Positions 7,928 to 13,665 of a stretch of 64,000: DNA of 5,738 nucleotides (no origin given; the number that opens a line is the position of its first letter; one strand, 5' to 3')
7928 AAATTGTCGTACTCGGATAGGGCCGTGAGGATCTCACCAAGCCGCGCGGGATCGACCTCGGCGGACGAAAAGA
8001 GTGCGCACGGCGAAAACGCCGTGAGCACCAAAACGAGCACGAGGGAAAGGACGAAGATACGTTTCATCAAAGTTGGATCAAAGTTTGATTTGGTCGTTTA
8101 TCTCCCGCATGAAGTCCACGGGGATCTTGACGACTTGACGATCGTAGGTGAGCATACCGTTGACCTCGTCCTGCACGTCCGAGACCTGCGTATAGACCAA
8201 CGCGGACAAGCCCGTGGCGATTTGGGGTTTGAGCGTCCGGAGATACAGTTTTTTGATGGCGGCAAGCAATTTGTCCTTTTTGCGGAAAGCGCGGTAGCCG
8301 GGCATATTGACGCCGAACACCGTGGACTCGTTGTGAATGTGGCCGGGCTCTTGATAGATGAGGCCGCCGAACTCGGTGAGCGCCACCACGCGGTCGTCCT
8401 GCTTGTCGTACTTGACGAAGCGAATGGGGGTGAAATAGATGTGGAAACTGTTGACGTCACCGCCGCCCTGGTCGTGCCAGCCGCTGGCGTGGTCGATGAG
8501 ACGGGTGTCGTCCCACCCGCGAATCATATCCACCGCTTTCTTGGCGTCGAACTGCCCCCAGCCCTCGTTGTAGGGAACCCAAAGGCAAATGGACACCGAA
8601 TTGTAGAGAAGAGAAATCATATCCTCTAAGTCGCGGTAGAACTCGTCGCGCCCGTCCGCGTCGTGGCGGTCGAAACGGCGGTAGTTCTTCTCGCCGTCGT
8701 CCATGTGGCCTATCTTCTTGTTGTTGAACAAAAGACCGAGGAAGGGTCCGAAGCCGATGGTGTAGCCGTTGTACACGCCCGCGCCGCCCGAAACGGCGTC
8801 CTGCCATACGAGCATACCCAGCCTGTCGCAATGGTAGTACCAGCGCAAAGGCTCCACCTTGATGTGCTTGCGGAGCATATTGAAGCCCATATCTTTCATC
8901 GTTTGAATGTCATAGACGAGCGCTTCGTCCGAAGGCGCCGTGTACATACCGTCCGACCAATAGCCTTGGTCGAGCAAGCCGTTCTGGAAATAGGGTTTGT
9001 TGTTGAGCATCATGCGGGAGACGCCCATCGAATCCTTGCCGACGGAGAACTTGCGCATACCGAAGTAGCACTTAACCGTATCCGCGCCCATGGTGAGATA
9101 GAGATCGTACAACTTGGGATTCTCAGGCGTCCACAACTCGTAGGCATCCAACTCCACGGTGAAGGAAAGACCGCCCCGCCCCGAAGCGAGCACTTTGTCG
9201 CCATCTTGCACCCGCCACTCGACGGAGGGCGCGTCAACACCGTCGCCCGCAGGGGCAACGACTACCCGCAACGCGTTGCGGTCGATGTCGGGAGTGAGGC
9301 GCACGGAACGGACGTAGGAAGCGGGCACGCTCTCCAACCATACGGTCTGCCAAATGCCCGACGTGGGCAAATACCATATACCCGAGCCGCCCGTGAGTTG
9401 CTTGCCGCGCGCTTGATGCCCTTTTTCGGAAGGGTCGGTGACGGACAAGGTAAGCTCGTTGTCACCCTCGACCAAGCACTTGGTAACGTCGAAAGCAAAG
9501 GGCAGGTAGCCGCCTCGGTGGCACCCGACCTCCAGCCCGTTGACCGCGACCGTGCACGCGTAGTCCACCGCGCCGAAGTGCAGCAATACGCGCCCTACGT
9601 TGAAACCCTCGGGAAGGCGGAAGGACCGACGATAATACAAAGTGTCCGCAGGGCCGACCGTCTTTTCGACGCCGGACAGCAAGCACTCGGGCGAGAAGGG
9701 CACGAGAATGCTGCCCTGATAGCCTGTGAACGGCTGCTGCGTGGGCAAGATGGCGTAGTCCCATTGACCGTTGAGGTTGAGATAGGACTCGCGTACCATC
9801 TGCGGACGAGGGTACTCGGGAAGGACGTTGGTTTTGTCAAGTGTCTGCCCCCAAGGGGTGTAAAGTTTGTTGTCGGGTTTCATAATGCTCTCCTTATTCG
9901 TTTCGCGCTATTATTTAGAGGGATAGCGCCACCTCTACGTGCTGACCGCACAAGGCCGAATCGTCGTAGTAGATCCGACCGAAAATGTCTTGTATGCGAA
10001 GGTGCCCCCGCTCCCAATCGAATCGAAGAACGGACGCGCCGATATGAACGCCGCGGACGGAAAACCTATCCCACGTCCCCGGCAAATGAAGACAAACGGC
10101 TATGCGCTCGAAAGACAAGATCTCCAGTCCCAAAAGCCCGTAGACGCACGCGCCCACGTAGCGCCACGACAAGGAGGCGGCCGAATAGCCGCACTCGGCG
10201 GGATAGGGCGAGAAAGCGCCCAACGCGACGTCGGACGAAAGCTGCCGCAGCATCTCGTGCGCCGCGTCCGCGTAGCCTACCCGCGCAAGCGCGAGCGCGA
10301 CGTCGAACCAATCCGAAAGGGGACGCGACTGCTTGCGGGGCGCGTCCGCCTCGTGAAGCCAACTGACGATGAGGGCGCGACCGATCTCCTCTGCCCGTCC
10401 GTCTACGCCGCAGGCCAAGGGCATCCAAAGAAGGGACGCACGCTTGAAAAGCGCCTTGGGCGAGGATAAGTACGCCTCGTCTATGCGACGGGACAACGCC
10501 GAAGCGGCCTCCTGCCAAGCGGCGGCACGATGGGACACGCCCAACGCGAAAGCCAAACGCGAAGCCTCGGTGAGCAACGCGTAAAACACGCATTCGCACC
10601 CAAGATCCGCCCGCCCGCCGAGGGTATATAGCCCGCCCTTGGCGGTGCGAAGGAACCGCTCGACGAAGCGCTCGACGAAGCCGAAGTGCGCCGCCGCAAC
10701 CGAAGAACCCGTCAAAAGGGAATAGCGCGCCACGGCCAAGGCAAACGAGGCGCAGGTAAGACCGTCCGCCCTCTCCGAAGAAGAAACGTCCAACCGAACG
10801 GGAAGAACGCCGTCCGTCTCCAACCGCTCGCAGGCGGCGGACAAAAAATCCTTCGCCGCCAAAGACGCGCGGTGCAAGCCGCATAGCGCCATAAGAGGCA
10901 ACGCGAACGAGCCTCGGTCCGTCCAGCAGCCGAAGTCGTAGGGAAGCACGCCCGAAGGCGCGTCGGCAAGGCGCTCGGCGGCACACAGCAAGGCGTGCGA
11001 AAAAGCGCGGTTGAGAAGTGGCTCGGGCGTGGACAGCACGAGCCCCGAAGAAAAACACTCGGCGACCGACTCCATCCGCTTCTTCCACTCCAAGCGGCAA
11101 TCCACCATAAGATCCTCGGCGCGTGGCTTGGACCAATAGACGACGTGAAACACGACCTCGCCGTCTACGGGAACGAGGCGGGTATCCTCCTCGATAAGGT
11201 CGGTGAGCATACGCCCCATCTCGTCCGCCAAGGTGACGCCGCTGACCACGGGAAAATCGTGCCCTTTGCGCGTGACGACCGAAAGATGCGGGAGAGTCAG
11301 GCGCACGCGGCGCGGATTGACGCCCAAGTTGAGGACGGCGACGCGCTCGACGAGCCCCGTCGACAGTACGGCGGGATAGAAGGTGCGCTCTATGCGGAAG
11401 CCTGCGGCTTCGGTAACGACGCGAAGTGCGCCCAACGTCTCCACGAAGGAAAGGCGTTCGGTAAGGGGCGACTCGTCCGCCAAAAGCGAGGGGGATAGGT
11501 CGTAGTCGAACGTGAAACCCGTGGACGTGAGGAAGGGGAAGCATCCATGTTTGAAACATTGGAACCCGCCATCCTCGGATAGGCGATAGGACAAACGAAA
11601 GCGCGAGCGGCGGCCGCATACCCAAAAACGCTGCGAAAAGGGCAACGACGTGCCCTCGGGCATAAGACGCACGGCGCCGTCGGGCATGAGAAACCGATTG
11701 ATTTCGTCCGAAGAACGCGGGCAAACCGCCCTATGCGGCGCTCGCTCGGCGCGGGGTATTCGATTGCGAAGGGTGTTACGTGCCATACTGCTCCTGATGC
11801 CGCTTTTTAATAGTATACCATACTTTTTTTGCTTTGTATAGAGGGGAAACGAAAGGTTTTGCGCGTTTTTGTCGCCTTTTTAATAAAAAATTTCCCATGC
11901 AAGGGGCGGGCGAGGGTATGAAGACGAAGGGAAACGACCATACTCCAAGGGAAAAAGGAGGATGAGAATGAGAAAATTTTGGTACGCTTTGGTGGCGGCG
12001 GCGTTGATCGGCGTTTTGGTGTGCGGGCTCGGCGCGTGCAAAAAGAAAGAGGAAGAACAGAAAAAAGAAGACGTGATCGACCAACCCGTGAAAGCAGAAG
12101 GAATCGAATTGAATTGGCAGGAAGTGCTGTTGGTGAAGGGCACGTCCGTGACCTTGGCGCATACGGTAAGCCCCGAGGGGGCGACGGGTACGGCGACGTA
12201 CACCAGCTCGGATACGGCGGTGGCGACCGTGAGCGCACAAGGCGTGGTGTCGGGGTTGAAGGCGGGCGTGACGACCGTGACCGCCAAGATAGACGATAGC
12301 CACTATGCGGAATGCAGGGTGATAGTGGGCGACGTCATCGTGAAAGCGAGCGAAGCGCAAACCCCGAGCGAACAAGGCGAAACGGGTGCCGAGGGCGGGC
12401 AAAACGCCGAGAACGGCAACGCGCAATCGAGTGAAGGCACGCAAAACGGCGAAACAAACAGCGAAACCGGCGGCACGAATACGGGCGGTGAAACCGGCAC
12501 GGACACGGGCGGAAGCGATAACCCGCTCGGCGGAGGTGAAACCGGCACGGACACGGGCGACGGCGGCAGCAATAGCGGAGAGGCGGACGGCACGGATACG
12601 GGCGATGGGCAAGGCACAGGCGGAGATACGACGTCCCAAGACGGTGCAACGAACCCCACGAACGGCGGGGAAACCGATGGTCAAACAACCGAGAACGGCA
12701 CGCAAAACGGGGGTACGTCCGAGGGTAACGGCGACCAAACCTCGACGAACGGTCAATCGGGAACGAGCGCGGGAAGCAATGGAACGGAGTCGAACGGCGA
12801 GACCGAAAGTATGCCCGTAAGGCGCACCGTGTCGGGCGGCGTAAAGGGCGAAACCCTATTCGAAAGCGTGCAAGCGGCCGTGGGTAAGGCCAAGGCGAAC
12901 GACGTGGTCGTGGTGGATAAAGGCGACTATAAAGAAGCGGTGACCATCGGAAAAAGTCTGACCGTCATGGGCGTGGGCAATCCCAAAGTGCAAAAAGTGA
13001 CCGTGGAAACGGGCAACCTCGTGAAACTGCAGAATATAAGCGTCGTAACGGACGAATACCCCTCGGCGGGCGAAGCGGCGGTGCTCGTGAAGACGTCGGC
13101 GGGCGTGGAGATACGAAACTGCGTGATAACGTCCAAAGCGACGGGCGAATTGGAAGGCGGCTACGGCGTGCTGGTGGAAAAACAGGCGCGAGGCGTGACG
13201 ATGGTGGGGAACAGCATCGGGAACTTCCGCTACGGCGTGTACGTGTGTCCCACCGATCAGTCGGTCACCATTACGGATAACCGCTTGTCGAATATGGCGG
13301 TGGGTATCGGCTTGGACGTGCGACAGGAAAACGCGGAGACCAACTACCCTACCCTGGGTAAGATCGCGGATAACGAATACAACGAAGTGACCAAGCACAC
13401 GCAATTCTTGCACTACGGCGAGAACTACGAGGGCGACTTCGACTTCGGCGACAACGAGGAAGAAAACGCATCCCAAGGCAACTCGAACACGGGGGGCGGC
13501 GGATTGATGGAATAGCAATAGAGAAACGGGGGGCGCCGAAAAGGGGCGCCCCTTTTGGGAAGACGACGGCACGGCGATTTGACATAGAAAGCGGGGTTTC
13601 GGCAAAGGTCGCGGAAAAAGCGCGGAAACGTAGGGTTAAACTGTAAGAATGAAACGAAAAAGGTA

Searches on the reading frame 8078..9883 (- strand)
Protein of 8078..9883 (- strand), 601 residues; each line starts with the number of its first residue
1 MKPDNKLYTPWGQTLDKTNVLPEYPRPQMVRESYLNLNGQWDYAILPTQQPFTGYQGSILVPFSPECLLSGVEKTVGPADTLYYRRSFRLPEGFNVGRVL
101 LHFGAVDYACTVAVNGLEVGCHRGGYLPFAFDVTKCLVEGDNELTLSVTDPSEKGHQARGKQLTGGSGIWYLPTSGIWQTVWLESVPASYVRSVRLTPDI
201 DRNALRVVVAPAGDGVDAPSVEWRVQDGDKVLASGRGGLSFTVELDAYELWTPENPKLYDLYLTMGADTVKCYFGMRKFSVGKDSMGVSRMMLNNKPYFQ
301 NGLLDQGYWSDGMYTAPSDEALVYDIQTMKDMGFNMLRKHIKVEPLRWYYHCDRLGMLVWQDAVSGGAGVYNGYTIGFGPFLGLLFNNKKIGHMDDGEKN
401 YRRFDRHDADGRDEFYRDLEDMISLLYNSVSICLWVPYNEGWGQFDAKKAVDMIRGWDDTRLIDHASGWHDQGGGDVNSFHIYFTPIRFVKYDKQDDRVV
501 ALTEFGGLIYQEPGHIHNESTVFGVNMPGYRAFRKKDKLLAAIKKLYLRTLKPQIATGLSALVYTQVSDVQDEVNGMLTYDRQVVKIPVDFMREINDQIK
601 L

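Call 10: search_protein_families(library=pfam, proteins=[window:8078-9883:-], max_evalue=0.001)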
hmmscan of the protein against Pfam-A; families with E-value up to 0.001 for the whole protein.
window:8078-9883:- (601 aa): 4 families
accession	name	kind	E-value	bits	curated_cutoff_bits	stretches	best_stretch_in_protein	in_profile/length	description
PF02837.24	Glyco_hydro_2_N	-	3e-13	50.5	28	1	80-186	65-168/169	Glycosyl hydrolases family 2, sugar binding domain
PF22666.2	Glyco_hydro_2_N2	-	2.5e-10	41.1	27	1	82-161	50-130/167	Glycosyl hydrolase 2 galactose-binding domain-like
PF02836.23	Glyco_hydro_2_C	-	4e-08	33.2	21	1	290-469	7-164/302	Glycosyl hydrolases family 2, TIM barrel domain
PF00703.27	Glyco_hydro_2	-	1.1e-05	26.6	23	1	234-277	59-109/109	Glycosyl hydrolases family 2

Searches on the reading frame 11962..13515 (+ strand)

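Call 10: search_protein_families(library=pfam, proteins=[window:11962-13515:+], max_evalue=0.001)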
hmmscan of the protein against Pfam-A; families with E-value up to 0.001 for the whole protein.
window:11962-13515:+ (517 aa): 1 family
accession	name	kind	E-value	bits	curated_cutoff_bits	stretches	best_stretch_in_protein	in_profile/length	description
PF02368.24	Big_2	-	1.2e-09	38.4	22.8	1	47-118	4-77/79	Bacterial Ig-like domain (group 2)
